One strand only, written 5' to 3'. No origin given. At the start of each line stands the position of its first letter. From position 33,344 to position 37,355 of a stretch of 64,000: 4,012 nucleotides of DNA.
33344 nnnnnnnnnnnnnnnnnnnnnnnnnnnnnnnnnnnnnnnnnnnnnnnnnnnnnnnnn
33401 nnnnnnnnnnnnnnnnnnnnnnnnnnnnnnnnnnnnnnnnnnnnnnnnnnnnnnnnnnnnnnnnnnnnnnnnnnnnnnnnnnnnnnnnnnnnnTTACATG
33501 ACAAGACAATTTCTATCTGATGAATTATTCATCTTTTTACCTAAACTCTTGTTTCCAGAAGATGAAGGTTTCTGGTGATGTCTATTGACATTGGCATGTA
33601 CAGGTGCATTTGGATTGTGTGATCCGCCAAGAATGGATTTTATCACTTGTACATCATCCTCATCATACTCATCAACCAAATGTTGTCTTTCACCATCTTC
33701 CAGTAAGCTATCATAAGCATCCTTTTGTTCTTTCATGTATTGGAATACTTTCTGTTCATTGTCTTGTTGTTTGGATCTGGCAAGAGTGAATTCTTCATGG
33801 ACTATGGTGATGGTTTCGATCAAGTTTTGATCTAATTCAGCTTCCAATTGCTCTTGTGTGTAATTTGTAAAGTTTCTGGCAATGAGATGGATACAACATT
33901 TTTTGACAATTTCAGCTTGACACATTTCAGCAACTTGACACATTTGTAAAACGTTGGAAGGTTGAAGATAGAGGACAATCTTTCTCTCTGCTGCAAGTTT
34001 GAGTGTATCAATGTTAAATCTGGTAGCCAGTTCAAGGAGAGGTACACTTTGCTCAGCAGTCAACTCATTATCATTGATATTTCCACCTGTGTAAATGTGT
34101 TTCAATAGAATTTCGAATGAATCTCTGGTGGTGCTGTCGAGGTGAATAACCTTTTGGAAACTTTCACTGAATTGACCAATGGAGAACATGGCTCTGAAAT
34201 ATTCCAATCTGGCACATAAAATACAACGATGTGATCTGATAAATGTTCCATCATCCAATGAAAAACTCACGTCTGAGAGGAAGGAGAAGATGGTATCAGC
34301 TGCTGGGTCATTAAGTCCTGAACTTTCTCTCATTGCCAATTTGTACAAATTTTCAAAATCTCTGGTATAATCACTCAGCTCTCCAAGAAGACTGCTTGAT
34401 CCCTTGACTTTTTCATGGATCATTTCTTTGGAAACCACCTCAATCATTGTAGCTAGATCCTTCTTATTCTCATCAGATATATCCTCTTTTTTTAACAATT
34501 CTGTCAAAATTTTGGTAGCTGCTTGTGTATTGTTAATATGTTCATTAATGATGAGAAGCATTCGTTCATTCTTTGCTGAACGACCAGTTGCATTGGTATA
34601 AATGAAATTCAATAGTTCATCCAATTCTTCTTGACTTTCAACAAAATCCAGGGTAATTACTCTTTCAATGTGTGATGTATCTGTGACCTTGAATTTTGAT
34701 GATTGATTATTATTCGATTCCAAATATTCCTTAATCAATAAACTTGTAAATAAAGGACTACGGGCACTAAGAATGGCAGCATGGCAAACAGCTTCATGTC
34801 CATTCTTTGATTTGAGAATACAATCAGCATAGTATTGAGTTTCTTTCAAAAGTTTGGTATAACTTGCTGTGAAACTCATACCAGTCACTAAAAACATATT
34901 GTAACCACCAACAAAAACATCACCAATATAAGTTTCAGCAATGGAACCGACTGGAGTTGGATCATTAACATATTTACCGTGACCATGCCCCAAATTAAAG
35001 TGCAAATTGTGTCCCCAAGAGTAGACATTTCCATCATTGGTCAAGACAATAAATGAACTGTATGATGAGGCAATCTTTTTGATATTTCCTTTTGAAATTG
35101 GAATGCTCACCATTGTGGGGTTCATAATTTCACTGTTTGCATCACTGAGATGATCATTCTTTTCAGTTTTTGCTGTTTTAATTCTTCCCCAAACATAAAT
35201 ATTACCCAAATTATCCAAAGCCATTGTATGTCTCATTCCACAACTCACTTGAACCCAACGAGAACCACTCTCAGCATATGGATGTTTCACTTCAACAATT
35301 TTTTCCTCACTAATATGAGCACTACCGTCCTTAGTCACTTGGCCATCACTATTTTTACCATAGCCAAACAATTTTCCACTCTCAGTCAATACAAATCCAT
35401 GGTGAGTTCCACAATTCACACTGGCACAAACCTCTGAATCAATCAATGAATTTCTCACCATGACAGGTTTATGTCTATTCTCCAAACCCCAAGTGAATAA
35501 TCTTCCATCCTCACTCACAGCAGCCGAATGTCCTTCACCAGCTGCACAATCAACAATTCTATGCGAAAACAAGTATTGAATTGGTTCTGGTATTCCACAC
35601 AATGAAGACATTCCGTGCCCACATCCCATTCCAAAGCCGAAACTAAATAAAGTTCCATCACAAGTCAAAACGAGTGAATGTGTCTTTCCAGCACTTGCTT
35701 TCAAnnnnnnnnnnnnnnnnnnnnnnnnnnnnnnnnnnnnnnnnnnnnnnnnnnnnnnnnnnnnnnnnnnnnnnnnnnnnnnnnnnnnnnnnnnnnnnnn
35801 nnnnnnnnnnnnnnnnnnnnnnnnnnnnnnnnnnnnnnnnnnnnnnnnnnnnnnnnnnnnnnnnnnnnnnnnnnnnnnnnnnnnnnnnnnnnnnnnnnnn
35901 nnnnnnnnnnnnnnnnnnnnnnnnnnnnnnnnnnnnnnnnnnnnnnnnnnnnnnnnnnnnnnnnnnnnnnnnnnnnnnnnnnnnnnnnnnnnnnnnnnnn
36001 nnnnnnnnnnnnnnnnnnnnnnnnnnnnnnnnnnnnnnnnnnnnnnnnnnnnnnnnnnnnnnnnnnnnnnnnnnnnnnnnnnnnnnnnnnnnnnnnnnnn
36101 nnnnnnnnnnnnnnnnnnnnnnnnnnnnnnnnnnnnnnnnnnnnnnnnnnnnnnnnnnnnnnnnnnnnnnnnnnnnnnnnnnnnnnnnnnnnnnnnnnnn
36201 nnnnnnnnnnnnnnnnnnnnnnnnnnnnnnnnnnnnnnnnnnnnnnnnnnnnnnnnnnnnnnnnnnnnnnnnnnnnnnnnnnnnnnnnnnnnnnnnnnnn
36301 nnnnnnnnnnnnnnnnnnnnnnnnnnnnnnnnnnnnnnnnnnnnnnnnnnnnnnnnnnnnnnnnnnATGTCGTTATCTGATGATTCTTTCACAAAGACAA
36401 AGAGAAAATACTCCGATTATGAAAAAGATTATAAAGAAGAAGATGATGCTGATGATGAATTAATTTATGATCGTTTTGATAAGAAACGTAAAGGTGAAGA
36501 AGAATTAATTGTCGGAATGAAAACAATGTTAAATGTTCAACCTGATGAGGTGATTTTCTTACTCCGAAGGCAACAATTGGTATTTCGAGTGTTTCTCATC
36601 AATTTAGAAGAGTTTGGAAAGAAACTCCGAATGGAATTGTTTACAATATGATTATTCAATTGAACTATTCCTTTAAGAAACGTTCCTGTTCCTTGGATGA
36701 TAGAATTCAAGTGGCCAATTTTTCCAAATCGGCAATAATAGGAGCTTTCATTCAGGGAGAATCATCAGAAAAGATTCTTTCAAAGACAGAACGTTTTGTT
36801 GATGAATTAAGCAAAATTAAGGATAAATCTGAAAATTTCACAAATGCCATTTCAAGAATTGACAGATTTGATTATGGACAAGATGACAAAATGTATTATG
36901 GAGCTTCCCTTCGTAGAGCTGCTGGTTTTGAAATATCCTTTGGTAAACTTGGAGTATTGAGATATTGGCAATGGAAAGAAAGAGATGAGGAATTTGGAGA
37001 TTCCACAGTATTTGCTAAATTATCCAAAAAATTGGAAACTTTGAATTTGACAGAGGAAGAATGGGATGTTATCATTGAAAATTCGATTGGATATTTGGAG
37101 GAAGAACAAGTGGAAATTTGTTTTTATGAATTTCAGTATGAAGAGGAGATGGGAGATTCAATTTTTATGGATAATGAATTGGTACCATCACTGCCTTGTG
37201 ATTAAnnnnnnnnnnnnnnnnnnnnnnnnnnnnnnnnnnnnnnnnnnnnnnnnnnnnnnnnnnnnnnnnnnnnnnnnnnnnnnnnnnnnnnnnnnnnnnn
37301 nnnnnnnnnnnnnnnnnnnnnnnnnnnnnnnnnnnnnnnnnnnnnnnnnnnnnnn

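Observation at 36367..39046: Tandem triplet of F-box-like paralogs; the first copy carries a frameshift inside the F-box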

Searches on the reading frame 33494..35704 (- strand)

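Call 8: search_protein_families(library=pfam, proteins=[window:33494-35704:-], max_evalue=1)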
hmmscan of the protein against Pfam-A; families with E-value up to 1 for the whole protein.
window:33494-35704:- (736 aa): 7 families
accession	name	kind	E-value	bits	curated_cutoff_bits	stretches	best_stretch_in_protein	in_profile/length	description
PF25390.1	WD40_RLD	-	3.7e-43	148.7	150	2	84-274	24-211/363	RCC1-like domain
PF13540.12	RCC1_2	-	1.5e-30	104.6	22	5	208-233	1-26/30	Regulator of chromosome condensation (RCC1) repeat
PF00651.37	BTB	-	3.5e-26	92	20.5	2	475-576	9-106/110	BTB/POZ domain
PF00415.24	RCC1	-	1.2e-16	61.5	21.7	3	16-63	1-50/50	Regulator of chromosome condensation (RCC1) repeat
PF25384.1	Alsin_RLD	-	6.2e-08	32.8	100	2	83-170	267-353/405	Alsin RCC1-like domain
PF21536.4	BTB_KLHL33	-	0.0033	17.7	27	0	506-540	1-34/63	Kelch-like protein 33-like, BTB/POZ domain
PF08360.16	TetR_C_5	-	0.81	10.3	21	1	631-694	37-97/131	QacR-like protein, C-terminal region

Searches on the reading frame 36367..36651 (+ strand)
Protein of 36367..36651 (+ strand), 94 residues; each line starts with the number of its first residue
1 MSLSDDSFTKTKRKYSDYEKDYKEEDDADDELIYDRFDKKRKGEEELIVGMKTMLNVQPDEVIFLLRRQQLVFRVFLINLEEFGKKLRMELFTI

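Call 8: search_protein_families(library=pfam, proteins=[window:36367-36651:+], max_evalue=1)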
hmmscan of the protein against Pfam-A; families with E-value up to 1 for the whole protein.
window:36367-36651:+ (94 aa): 3 families
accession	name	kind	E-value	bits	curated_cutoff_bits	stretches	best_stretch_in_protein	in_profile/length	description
PF19242.4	Zn_finger_prot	-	0.029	14.6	30.1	1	3-39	6-42/268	Putative zinc finger protein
PF22569.1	DCD_C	-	0.094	12.5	22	1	47-83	132-168/192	2'-deoxycytidine 5'-triphosphate deaminase (DCD), C-terminal domain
PF08961.15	NRBF2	-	0.14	12.1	36.8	1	25-70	18-64/200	Nuclear receptor-binding factor 2, autophagy regulator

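Call 48: find_encoding_contigs(protein=window:36367-36651:+, flank=4000, max_places=6)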
Protein window:36367-36651:+ (94 aa): no gene with exactly this product is on record in the collection.

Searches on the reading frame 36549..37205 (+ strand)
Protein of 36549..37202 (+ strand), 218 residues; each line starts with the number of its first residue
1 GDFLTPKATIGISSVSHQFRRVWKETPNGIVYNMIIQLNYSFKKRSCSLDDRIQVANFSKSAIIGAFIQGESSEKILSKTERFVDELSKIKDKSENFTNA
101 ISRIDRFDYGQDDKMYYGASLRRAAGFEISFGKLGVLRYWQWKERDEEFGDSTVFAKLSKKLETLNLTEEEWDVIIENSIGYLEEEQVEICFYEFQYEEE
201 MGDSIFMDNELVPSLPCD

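Call 8: search_protein_families(library=pfam, proteins=[window:36648-37205:+], max_evalue=1)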
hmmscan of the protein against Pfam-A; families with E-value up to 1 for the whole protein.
window:36648-37205:+ (185 aa): 0 families

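Call 16: find_encoding_contigs(protein=window:36648-37205:+, flank=4000, max_places=6)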
Protein window:36648-37205:+ (185 aa): no gene with exactly this product is on record in the collection.

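Call 69: find_related_loci(query=window:36549-37202:+, collection=metagenome_contigs, flank=4000)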
Query window:36549-37202:+ (218 aa) in metagenome_contigs; peptide patterns used: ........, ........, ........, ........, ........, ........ (x = any residue, [..] = any of these).
257 stretches matched a pattern, but none encodes a relative of the query by tblastn (E <= 1e-3).
